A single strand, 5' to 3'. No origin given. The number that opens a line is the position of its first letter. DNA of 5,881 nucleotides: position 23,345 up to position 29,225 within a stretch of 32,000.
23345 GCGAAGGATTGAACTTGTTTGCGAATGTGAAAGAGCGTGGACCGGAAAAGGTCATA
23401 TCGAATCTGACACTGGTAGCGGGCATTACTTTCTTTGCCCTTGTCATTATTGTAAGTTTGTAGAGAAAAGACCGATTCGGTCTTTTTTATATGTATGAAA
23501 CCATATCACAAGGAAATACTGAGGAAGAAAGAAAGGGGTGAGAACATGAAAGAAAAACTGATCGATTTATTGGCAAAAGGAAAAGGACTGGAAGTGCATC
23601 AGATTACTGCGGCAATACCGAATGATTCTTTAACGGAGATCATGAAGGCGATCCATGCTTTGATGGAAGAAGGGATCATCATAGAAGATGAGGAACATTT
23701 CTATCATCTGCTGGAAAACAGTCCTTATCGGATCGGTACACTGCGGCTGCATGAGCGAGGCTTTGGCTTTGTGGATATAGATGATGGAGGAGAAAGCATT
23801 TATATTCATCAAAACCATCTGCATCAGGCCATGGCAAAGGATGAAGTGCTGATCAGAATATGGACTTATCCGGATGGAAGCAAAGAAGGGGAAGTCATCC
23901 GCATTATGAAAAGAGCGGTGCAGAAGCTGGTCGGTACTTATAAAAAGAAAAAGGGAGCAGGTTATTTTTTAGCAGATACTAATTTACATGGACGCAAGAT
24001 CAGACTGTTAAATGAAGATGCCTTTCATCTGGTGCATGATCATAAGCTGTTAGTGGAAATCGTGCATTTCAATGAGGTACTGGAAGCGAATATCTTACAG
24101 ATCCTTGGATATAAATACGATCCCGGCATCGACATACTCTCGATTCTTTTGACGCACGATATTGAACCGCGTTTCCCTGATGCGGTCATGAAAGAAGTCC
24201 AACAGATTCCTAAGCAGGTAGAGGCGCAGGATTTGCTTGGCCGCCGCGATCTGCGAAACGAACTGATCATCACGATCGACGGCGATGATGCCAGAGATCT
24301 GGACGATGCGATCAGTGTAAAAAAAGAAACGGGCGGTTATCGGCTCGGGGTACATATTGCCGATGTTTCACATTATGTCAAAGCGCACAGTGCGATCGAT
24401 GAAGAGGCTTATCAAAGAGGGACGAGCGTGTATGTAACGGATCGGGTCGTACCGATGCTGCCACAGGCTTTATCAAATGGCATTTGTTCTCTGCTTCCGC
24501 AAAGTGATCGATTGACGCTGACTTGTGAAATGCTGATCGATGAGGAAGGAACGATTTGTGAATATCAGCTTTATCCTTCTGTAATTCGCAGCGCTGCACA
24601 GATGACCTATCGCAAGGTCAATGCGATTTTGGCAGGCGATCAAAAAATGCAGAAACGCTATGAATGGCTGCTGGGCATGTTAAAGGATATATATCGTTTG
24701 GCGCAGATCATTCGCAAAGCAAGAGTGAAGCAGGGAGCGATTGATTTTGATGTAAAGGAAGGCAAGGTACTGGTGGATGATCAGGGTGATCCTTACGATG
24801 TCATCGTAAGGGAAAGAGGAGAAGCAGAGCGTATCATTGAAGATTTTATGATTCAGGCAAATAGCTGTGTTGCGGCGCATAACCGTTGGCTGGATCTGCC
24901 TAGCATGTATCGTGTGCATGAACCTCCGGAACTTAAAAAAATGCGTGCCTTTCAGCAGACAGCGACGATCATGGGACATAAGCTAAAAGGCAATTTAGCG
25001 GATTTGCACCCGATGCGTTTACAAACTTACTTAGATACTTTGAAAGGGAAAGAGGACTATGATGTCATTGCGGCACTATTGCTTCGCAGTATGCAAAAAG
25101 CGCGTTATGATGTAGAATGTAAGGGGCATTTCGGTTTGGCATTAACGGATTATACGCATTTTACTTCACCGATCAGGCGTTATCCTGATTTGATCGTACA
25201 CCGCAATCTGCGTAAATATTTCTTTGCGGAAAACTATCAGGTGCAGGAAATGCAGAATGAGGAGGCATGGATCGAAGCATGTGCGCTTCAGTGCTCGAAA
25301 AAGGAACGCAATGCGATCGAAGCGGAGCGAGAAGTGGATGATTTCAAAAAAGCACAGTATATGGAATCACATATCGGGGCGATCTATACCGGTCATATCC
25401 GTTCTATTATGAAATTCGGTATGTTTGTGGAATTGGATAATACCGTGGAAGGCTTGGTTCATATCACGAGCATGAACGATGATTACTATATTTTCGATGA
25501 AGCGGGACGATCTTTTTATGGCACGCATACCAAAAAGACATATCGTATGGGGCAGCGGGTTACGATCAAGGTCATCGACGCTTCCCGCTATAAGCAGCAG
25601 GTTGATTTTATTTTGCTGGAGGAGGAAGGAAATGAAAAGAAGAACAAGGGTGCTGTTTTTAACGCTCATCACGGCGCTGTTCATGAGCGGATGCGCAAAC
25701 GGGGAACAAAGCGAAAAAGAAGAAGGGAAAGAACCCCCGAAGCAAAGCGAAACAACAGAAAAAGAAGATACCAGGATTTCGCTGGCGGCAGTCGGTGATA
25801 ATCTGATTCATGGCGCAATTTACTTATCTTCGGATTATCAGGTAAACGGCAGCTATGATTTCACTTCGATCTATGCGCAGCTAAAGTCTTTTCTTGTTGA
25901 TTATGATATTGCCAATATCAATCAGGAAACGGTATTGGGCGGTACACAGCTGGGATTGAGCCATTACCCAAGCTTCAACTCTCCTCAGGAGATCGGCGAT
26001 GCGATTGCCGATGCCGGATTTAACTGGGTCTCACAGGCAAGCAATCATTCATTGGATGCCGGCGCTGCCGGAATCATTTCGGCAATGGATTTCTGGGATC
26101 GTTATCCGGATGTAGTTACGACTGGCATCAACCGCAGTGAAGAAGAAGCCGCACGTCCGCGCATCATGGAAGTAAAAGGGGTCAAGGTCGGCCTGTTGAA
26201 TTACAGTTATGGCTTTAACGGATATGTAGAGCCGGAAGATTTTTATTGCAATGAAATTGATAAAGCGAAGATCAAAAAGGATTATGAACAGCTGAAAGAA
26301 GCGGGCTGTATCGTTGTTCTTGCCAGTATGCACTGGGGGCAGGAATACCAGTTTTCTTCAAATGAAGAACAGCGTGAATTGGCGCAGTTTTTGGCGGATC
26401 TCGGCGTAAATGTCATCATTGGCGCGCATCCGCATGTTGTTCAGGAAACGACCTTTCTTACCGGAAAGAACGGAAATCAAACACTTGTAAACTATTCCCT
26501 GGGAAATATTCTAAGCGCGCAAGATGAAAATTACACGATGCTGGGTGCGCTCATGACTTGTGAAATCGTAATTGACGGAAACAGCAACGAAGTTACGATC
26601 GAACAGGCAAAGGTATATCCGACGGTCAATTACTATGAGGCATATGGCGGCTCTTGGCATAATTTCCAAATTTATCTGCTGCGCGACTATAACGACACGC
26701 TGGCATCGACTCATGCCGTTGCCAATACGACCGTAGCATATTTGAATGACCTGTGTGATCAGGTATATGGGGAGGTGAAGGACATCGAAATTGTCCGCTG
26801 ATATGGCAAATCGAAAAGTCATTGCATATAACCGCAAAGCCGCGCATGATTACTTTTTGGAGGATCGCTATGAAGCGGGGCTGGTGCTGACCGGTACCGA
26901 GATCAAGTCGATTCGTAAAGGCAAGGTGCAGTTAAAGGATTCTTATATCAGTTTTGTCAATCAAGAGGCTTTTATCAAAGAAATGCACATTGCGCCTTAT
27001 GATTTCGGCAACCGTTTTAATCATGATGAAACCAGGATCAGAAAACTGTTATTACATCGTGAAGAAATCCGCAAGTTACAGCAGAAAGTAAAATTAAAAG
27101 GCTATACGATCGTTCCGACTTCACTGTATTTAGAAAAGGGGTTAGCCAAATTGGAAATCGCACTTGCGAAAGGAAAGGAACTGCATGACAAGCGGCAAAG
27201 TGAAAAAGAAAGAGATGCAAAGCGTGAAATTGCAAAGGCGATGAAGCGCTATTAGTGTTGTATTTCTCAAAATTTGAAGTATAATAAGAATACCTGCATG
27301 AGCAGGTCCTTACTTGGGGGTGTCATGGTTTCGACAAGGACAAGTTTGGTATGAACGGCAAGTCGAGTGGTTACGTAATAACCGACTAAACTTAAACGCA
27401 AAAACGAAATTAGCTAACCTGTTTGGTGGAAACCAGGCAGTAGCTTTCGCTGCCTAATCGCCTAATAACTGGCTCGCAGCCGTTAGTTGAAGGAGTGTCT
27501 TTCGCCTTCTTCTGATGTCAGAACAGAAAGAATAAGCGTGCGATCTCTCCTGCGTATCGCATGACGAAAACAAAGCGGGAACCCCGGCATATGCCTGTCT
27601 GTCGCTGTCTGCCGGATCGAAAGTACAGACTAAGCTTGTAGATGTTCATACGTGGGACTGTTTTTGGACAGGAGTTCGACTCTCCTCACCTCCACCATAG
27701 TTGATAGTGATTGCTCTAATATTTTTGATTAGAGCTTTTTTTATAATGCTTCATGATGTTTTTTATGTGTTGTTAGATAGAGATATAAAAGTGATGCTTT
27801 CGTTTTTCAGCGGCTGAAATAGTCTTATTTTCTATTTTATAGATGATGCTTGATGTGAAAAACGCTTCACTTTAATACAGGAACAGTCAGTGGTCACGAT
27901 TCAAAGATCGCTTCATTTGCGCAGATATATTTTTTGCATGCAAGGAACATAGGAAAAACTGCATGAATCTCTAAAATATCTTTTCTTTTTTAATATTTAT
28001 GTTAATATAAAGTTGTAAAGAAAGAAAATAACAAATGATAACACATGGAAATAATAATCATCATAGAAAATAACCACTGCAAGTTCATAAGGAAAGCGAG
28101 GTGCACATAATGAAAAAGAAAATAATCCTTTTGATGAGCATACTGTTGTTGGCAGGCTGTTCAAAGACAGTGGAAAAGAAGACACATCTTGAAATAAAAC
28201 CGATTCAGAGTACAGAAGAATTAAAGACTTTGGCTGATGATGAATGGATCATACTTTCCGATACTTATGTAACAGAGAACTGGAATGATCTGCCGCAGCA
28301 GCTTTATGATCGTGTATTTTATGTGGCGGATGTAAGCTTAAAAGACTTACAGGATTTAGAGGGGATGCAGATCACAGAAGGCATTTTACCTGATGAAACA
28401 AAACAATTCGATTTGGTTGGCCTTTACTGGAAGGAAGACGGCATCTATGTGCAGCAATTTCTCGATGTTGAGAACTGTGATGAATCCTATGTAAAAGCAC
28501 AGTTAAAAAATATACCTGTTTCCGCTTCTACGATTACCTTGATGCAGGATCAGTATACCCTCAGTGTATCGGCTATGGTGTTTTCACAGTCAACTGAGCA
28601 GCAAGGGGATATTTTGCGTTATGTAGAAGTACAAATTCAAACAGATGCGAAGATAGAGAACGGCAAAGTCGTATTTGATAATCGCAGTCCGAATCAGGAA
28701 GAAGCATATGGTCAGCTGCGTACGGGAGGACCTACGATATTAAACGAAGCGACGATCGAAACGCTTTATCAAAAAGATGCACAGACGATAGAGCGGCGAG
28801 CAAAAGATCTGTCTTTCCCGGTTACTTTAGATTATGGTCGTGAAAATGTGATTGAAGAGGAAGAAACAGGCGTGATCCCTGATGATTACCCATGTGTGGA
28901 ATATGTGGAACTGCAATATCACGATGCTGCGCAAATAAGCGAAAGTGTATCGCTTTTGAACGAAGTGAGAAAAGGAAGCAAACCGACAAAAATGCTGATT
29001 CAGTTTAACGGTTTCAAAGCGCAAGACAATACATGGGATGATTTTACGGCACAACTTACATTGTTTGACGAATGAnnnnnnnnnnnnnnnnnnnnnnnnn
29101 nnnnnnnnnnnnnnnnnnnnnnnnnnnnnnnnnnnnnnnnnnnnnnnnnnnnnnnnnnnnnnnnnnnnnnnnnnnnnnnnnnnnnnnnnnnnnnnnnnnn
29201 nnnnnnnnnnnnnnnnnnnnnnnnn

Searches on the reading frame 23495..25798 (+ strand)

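Call 7: search_protein_families(library=pfam, proteins=[window:23495-25798:+], max_evalue=0.01)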
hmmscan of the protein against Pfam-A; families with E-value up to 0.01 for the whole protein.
window:23495-25798:+ (767 aa): 6 families
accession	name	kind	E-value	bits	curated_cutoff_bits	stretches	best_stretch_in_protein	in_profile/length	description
PF00773.25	RNB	-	3.1e-112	375.5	29.3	1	250-575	1-323/326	RNB domain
PF08206.17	OB_RNB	-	1.4e-14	53.9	24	1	81-137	1-58/58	Ribonuclease B OB domain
PF17876.7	CSD2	-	2.1e-14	53.8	26.2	1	168-228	12-74/74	Cold shock domain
PF00575.29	S1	-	5.8e-13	49.5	22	1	627-700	4-66/74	S1 RNA binding domain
PF23459.1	S1_RRP5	-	0.0054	17.7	27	0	631-703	7-68/72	RRP5 S1 domain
PF10250.15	O-FucT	-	0.0087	16.1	31.5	0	474-618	97-212/326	GDP-fucose protein O-fucosyltransferase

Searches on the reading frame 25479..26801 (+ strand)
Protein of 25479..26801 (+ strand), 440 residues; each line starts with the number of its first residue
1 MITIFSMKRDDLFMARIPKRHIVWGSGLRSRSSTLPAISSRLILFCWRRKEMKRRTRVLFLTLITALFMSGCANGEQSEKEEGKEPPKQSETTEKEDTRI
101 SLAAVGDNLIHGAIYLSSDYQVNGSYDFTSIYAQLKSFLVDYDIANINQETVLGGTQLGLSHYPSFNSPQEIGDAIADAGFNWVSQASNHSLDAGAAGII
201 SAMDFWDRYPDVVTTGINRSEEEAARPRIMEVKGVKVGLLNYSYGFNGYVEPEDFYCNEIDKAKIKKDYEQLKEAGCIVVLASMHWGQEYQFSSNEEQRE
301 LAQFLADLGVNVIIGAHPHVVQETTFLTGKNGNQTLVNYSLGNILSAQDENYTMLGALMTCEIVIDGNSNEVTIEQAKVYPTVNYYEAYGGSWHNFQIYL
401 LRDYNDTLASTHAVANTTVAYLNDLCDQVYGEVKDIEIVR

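Call 7: search_protein_families(library=pfam, proteins=[window:25479-26801:+], max_evalue=0.01)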
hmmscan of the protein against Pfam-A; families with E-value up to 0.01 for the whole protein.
window:25479-26801:+ (440 aa): 1 family
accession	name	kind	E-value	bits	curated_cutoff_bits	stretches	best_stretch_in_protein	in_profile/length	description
PF09587.15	PGA_cap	-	1.5e-59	202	27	1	102-348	2-255/255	Bacterial capsule synthesis protein PGA_cap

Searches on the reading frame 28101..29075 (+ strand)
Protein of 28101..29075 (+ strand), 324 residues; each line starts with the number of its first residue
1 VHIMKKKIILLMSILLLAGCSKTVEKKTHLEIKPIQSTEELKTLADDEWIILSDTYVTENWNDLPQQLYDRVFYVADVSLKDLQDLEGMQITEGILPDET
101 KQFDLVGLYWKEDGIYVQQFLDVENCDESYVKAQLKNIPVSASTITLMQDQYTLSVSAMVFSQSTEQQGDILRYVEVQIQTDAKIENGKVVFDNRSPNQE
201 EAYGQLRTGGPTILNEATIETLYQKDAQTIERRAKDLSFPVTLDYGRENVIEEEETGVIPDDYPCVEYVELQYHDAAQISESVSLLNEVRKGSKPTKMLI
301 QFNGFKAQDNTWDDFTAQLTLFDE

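Call 7: search_protein_families(library=pfam, proteins=[window:28101-29075:+], max_evalue=0.01)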
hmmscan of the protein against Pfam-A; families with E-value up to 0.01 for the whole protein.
window:28101-29075:+ (324 aa): 0 families

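Call 11: find_encoding_contigs(protein=window:28101-29075:+, flank=3000, max_places=10)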
Protein window:28101-29075:+ (324 aa): no gene with exactly this product is on record in the collection.
